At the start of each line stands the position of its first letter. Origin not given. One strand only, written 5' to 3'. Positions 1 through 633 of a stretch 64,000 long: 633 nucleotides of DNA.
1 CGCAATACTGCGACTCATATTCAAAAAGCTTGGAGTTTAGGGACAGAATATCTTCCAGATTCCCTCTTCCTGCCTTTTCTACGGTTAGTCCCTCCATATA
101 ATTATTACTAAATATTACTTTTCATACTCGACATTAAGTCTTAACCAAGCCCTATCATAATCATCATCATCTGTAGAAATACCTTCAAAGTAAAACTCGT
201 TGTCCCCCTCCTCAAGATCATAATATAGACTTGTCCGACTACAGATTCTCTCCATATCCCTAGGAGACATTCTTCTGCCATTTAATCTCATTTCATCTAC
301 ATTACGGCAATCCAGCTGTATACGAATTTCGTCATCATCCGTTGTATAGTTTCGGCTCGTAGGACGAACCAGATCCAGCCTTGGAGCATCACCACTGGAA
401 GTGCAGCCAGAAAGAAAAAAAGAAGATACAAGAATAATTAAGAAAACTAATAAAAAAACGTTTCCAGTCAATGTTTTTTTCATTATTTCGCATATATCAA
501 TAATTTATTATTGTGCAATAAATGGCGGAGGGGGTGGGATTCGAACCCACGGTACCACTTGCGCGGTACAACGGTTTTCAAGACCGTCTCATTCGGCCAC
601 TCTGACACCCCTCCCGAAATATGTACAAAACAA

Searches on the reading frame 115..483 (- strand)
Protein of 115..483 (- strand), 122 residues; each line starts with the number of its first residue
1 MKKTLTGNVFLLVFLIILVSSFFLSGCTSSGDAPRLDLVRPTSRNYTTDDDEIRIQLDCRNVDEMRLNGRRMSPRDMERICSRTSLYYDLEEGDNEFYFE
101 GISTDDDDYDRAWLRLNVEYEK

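Call 66: find_encoding_contigs(protein=window:115-483:-, flank=10000, max_places=2)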
Protein window:115-483:- (122 aa): 1 contig read that carries it; 1 place shown.
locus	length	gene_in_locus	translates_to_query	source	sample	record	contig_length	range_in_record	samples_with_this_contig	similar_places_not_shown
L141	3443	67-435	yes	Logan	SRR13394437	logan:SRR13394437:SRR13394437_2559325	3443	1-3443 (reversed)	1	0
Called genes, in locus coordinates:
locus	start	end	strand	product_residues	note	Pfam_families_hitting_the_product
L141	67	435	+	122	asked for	-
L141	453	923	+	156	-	PF13302:Acetyltransf_3 (faint), PF00583:Acetyltransf_1, PF13673:Acetyltransf_10, PF13508:Acetyltransf_7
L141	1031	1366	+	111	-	-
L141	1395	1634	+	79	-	PF12732:YtxH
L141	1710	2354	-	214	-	PF00085:Thioredoxin, PF13098:Thioredoxin_2 (weak)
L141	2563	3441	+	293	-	?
